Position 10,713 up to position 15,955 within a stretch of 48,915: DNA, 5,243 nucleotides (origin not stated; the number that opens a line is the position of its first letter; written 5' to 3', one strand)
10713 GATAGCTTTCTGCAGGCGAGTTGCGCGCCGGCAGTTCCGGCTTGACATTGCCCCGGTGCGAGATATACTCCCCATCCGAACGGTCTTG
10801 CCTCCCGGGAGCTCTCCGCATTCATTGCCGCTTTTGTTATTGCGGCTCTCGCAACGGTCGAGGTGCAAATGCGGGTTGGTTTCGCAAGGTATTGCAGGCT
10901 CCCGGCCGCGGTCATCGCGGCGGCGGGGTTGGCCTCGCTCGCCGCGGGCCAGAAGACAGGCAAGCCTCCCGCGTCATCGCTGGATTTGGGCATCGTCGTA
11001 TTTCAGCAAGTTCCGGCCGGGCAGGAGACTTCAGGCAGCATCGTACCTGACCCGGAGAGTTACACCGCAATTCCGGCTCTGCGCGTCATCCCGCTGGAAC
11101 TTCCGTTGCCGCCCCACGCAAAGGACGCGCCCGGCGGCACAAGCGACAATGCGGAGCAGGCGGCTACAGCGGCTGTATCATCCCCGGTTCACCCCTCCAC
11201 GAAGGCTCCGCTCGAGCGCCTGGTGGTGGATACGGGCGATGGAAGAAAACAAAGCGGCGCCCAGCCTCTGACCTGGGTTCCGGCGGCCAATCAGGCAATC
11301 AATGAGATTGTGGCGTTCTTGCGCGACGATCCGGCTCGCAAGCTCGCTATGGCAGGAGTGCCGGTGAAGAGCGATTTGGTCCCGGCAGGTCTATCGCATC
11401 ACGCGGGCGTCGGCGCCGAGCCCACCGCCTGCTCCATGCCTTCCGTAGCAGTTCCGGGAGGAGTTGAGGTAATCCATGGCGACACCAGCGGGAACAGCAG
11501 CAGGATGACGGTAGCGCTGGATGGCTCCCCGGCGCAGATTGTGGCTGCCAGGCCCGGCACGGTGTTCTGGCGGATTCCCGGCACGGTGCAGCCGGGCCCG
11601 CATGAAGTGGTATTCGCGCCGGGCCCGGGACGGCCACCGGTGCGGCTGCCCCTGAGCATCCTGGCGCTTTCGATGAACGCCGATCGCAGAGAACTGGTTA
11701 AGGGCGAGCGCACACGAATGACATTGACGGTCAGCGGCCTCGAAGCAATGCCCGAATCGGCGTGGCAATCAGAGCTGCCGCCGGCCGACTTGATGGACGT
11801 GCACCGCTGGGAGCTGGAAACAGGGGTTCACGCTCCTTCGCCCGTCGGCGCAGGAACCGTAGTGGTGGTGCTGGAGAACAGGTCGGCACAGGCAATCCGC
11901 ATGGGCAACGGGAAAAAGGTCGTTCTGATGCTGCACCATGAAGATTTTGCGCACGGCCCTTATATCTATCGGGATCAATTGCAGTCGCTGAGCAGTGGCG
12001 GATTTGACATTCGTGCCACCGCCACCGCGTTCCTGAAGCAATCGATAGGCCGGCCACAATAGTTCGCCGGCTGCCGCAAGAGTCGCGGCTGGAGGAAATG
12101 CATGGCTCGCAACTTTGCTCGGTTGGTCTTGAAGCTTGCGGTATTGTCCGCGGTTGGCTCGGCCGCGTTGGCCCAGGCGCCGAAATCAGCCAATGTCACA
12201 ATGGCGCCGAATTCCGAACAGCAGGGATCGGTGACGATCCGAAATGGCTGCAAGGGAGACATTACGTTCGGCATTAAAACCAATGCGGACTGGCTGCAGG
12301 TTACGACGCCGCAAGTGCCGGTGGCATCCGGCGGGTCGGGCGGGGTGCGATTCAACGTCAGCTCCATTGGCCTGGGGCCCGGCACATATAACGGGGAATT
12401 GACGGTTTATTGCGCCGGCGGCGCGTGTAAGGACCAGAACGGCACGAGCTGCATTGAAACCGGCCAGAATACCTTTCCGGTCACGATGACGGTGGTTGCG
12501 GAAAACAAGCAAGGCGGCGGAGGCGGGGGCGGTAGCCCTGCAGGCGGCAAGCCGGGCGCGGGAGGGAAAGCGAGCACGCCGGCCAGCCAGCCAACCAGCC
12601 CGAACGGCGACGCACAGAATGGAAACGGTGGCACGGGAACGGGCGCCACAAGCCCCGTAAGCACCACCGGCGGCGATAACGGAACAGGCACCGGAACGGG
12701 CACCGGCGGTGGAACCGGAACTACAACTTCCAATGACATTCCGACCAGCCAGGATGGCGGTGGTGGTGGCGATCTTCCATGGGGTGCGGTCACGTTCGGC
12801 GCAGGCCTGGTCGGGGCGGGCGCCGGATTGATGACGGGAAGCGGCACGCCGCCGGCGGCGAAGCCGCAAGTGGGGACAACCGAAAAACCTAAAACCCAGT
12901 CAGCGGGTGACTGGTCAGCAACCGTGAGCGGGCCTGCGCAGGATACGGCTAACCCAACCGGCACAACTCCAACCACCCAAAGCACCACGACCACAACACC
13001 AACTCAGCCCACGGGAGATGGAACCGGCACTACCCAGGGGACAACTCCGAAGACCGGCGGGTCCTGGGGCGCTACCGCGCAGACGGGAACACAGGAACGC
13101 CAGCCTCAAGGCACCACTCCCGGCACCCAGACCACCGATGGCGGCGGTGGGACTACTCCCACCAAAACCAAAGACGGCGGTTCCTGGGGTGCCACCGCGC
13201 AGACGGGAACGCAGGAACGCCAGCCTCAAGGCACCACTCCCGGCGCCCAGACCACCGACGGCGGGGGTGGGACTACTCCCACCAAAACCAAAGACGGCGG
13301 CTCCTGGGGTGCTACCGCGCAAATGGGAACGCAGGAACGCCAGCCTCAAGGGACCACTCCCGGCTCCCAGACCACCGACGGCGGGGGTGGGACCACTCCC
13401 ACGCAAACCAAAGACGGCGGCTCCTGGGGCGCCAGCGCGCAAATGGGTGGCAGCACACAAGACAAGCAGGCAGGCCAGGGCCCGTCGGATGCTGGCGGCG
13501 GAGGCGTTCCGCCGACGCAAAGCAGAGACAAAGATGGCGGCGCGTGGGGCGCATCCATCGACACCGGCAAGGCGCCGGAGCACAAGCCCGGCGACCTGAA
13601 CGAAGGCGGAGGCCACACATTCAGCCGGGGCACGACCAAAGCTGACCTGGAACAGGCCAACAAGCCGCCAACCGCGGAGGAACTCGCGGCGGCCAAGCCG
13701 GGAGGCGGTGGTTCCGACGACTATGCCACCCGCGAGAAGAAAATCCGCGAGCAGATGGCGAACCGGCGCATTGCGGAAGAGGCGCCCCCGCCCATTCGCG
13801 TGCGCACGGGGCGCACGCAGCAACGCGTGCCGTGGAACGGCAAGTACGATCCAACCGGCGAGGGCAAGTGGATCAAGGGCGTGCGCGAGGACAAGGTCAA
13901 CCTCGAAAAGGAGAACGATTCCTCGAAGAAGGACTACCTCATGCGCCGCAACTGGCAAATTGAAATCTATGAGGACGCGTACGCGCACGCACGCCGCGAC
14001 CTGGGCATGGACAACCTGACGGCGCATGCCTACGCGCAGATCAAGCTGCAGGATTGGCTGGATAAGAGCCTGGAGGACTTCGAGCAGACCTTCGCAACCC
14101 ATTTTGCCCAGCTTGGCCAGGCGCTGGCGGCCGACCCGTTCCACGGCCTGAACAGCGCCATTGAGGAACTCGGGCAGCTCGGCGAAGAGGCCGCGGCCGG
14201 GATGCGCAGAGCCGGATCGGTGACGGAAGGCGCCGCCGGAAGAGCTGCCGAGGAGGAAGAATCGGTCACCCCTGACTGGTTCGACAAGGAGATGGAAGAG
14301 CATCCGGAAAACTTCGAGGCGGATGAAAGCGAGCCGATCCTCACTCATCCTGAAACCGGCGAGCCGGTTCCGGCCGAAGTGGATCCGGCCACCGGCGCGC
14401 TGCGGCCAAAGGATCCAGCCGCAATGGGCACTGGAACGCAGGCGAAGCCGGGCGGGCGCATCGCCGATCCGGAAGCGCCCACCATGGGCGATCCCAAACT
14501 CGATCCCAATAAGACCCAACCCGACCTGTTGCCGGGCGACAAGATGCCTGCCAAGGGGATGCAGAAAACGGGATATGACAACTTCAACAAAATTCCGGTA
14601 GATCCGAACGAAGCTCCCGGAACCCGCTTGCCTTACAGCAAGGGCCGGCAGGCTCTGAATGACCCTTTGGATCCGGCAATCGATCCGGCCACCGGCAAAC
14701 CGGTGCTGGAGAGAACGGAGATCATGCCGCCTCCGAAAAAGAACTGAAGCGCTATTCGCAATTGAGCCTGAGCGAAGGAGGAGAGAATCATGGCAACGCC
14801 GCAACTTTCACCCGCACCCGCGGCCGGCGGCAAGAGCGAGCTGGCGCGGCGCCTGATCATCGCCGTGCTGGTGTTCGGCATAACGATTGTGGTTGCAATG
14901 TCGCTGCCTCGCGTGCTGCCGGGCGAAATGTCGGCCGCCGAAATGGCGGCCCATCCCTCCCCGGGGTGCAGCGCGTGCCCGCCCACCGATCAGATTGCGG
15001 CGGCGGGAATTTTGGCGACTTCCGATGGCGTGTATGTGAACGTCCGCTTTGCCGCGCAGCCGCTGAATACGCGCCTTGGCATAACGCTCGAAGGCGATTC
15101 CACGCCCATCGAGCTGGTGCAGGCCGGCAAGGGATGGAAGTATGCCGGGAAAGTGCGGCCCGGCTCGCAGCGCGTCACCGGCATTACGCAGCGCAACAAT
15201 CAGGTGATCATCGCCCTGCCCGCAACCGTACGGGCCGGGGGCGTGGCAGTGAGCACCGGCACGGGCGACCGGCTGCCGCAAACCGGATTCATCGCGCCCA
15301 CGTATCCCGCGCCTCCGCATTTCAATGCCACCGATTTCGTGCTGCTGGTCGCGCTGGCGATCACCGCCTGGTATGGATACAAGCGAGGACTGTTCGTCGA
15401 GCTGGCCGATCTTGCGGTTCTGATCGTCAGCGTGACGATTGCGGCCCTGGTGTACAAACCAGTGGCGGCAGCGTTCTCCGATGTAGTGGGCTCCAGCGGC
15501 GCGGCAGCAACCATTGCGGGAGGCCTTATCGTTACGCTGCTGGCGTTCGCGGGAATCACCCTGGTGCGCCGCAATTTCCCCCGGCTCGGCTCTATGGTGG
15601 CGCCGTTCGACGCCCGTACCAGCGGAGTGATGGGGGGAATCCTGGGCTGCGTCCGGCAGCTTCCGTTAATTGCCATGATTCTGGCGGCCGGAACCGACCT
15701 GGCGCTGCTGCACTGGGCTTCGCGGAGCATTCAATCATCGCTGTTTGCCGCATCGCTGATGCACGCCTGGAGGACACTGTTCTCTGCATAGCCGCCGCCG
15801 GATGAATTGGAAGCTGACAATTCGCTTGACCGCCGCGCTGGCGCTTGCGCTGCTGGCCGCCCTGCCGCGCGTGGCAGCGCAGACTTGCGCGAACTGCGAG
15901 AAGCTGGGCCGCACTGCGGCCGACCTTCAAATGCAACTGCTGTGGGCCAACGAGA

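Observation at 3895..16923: Ten-gene, tightly coupled cluster encoding only envelope-targeted proteins with no recognisable enzyme, ATPase or transporter: candidate undescribed cell-surface/envelope system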

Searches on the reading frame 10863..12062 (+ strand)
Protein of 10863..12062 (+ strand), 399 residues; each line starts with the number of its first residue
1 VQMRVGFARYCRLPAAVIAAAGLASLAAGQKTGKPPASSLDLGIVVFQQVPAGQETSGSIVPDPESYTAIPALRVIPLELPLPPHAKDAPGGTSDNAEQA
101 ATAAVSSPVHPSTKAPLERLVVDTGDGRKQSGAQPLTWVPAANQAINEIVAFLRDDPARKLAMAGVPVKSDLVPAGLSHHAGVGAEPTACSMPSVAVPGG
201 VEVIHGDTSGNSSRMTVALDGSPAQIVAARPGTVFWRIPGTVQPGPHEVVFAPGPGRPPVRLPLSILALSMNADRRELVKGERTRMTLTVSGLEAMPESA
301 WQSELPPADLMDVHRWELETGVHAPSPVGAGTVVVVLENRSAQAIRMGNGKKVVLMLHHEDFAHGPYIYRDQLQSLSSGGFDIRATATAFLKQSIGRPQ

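Call 3: search_protein_families(library=pfam, proteins=[window:10863-12062:+], max_evalue=0.1)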
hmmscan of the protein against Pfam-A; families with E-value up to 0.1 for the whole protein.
window:10863-12062:+ (399 aa): 0 families

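Call 4: search_protein_families(library=ncbifam, proteins=[window:10863-12062:+], max_evalue=0.1)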
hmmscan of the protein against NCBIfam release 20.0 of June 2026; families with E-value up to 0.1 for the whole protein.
window:10863-12062:+ (399 aa): 0 families

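Call 19: search_protein_families(library=padloc, proteins=[window:10863-12062:+], max_evalue=0.1)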
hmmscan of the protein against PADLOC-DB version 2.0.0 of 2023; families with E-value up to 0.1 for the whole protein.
window:10863-12062:+ (399 aa): 0 families

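Call 20: search_protein_families(library=phrogs, proteins=[window:10863-12062:+], max_evalue=0.1)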
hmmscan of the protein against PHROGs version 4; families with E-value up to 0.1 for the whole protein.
window:10863-12062:+ (399 aa): 0 families

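Call 44: predict_structure(alignment_id=A1)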
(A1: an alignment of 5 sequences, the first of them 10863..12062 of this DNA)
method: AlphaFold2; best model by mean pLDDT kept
length: 399 residues; sequences in the alignment: 5
mean_pLDDT: 58.5   pTM: 0.58
mean pLDDT of the five models: 58.5, 58.3, 55.6, 54.7, 43.7
residues with pLDDT >= 90: 0; 70-90: 168; 50-70: 84; < 50: 147
segments of 3 or more residues with pLDDT < 50: 1-37, 85-115, 164-195, 349-388, 393-399
pLDDT, mean of each block of 10 residues (from residue 1): 21 23 25 40 83 84 76 79 47 32 27 54 83 84 68 70 42 27 29 51 73 80 87 82 82 82 76 73 73 71 59 66 71 67 58 38 37 33 45 39
secondary structure, 60 per line:
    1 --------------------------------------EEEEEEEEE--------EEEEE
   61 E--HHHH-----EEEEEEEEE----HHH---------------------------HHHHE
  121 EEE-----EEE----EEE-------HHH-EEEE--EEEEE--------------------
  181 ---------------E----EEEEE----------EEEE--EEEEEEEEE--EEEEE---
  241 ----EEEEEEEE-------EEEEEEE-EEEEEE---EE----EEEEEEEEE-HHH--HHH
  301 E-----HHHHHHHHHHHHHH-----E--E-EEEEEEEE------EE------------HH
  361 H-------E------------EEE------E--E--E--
elements in order: E39-47 E56-61 H64-67 E73-81 H116-119 E120-123 E129-131 E136-138 E150-153 E156-160 E201-205 E216-219 E222-230 E233-237 E245-252 E260-266 E268-273 E283-291 H307-320 E331-338 E382-384
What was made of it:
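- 10863..12062 (+): g7: secreted 399-aa protein (likely start 10869) made of the same Ig-like module as the g4 C-terminus. The AF2 model from a 5-sequence alignment has mean pLDDT 58, with beta-sandwich cores at 70-87 (call 44).
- On IPT/TIG or other Ig-like domains, g4 and g7: The AF2 model is all-beta with cores at pLDDT 70-87 (call 44).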

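Call 47: fold_search(model_id=the predicted structure, library=pdb)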
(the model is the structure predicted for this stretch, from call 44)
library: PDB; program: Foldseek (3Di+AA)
matches with E <= 10: 1641; with E <= 0.001: 13
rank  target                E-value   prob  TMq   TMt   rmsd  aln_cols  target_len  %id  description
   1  3kya                  7.3e-05  1.00  0.18  0.15   8.7       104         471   18  Crystal structure of Putative phosphatase (NP_812416.1) from BACTEROIDES THETAIOTAOMICRON VPI-5482 at 1.77 A resolution (released 2009-12-22)
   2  7zgj_A                3.0e-04  0.80  0.15  0.11  20.9       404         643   10  Trypanosoma brucei gambiense ISG65 in complex with human complement component C3 (released 2023-04-05)
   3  6ehg_A                3.9e-04  0.75  0.15  0.10  17.9       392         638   11  complement component C3b in complex with a nanobody (released 2018-02-14)
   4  8uh2_A                5.4e-04  0.69  0.15  0.10  17.6       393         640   10  Complex of C3b with the inhibitor albicin (released 2024-05-08)
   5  2ice_A                6.0e-04  0.63  0.14  0.09  17.4       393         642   10  CRIg bound to C3c (released 2006-11-07)
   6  4hw6_B                7.0e-04  1.00  0.16  0.15   7.9        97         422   14  Crystal structure of an auxiliary nutrient binding protein (BACOVA_00264) from Bacteroides ovatus ATCC 8483 at 1.70 A  (released 2012-12-12)
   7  2f8v_C                7.4e-04  0.94  0.15  0.27  14.9       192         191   16  Structure of full length telethonin in complex with the N-terminus of titin (released 2006-06-27)
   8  6fwx_A                7.4e-04  0.93  0.15  0.26  14.3       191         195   14  Chimeric titin Z1Z2-Z1Z2 tandem (Z1212) functionalized with a GRGDS exogenous peptide from fibronectin (released 2019-03-27)
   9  9qk2_F                7.4e-04  0.54  0.14  0.09  20.4       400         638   11  Structure of the Complement classical and lectin pathway C3 convertase in complex with substrate C3 (released 2025-12-24)
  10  7qiv_A                8.3e-04  0.66  0.15  0.10  18.0       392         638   12  Structure of human C3b in complex with the EWE nanobody (released 2022-02-16)
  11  8co1_A2               9.7e-04  1.00  0.18  0.66   4.6        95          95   18  Type II Secretion System (released 2024-04-10)
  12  7som_D                9.7e-04  0.77  0.14  0.05  14.9       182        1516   15  Ciliary C2 central pair apparatus isolated from Chlamydomonas reinhardtii (released 2022-04-13)
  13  5xwu_A                9.7e-04  0.66  0.14  0.19  17.9       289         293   14  Crystal structure of PTPdelta Ig1-Ig3 in complex with SALM2 LRR-Ig (released 2018-06-06)
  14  2win_A                1.0e-03  0.63  0.15  0.10  18.2       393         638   11  C3 convertase (C3bBb) stabilized by SCIN (released 2009-06-09)
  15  3pxh                  1.2e-03  0.92  0.15  0.26  14.8       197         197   12  Tandem Ig domains of tyrosine phosphatase LAR (released 2011-03-23)
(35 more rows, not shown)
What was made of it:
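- On IPT/TIG or other Ig-like domains, g4 and g7: Foldseek finds Ig, IPT and macroglobulin domains at E down to 7e-5, but TM is <= 0.2 (call 47).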

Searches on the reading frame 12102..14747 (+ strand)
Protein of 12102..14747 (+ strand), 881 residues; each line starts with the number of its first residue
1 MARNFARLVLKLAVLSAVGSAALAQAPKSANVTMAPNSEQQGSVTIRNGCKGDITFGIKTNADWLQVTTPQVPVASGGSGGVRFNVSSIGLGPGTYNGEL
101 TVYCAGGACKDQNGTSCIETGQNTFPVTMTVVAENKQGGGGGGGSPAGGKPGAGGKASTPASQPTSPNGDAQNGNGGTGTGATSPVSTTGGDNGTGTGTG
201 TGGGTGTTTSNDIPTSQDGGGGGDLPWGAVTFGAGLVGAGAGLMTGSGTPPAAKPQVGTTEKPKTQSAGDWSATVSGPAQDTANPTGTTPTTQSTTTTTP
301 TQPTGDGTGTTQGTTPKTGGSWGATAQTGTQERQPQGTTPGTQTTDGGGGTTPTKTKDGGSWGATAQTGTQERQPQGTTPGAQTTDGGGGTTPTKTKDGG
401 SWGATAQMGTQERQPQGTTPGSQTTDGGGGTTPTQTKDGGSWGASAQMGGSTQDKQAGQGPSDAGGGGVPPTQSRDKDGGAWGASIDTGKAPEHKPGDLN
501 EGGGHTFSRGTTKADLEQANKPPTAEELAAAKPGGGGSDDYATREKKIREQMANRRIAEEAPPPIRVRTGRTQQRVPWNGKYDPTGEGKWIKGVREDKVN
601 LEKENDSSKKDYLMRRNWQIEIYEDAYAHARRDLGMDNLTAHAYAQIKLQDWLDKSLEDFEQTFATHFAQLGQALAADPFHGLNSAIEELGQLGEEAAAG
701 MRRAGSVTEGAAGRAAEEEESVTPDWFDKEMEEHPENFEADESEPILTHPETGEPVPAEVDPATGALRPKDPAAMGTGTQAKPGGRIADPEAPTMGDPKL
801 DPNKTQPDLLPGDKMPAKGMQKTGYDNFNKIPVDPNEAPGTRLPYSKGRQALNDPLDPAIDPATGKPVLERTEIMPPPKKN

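Call 3: search_protein_families(library=pfam, proteins=[window:12102-14747:+], max_evalue=0.1)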
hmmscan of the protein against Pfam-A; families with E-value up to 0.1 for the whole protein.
window:12102-14747:+ (881 aa): 1 family
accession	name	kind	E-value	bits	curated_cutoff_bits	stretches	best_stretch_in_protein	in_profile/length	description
PF19190.6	BACON_2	-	0.00075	19.8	25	1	26-98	5-77/94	Viral BACON domain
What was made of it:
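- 12102..14747 (+): g8: 881-aa secreted protein. It has a BACON-like Ig domain, a Gly/Thr/Pro-rich region with 40-aa tandem repeats (nt 13050-13441), a helical domain and a Pro-rich tail. BACON_2, E = 7.5e-4, below the cutoff (call 3).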

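Call 4: search_protein_families(library=ncbifam, proteins=[window:12102-14747:+], max_evalue=0.1)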
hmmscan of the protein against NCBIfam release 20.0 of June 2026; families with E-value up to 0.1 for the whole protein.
window:12102-14747:+ (881 aa): 0 families

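Call 19: search_protein_families(library=padloc, proteins=[window:12102-14747:+], max_evalue=0.1)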
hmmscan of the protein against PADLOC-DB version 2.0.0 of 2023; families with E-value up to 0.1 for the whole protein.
window:12102-14747:+ (881 aa): 0 families

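Call 20: search_protein_families(library=phrogs, proteins=[window:12102-14747:+], max_evalue=0.1)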
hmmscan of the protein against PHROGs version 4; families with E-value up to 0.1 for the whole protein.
window:12102-14747:+ (881 aa): 0 families

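Call 71: search_solved_structures(query=window:12102-14747:+, max_evalue=1)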
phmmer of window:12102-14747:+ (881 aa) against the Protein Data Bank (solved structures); distinct sequences matched with E-value up to 1: 0.

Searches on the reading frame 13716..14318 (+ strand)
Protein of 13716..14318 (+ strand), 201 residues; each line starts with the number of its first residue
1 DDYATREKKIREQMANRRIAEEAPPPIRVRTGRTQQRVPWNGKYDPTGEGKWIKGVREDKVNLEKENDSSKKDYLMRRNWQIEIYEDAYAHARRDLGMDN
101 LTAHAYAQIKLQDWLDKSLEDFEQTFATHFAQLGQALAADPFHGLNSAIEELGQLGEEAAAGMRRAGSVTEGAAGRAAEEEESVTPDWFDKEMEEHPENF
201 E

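Call 80: search_protein_families(library=pfam, proteins=[window:13716-14318:+], max_evalue=10)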
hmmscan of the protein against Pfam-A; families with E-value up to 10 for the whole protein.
seq(201 aa): 1 family
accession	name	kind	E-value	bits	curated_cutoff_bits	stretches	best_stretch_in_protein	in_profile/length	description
PF05650.16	DUF802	-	0.11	13.4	22.6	1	101-133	20-52/53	Domain of unknown function (DUF802)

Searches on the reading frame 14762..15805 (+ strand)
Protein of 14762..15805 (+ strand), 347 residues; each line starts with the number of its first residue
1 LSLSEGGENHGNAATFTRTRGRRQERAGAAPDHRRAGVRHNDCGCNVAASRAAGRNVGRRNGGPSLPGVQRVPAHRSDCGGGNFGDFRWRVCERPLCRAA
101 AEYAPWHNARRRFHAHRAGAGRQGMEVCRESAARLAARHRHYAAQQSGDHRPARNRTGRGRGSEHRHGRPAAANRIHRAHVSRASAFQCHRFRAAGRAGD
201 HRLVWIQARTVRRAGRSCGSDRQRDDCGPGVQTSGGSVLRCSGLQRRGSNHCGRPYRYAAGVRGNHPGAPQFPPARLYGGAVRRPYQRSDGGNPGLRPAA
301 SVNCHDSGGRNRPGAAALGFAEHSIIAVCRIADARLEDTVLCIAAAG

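Call 3: search_protein_families(library=pfam, proteins=[window:14762-15805:+], max_evalue=0.1)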
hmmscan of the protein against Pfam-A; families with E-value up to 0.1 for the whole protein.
window:14762-15805:+ (347 aa): 0 families

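Call 4: search_protein_families(library=ncbifam, proteins=[window:14762-15805:+], max_evalue=0.1)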
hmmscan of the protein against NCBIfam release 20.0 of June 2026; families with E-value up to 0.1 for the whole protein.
window:14762-15805:+ (347 aa): 0 families

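Call 6: search_protein_families(library=pfam, proteins=[window:14790-15791:+], max_evalue=0.01)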
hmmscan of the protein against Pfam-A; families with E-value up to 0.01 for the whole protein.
window:14790-15791:+ (333 aa): 1 family
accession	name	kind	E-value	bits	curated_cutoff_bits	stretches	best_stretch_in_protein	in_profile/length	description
PF02674.22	Colicin_V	-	8.5e-12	45.7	29.3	1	182-323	2-139/144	Colicin V production protein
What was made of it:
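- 14790..15791 (+): g9: 333-aa protein. It has an N-terminal TM helix, a ~140-aa extracytoplasmic domain and a four-TM CvpA (Colicin_V) domain. PF02674, E = 8.5e-12, 45.7 bits against a cutoff of 29.3, aa 182-323 (call 6).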

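Call 19: search_protein_families(library=padloc, proteins=[window:14790-15791:+], max_evalue=0.1)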
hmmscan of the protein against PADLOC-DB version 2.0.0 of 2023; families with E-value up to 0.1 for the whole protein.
window:14790-15791:+ (333 aa): 0 families

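Call 20: search_protein_families(library=phrogs, proteins=[window:14790-15791:+], max_evalue=0.1)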
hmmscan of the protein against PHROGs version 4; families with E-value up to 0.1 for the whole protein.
window:14790-15791:+ (333 aa): 0 families

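Call 73: search_solved_structures(query=window:14790-15791:+, max_evalue=1)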
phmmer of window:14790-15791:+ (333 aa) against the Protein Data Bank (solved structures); distinct sequences matched with E-value up to 1: 1.
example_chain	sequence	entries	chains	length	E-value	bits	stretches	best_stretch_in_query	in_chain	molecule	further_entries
1nt2_A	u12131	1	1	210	0.62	12.7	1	78-141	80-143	Fibrillarin-like pre-rRNA processing protein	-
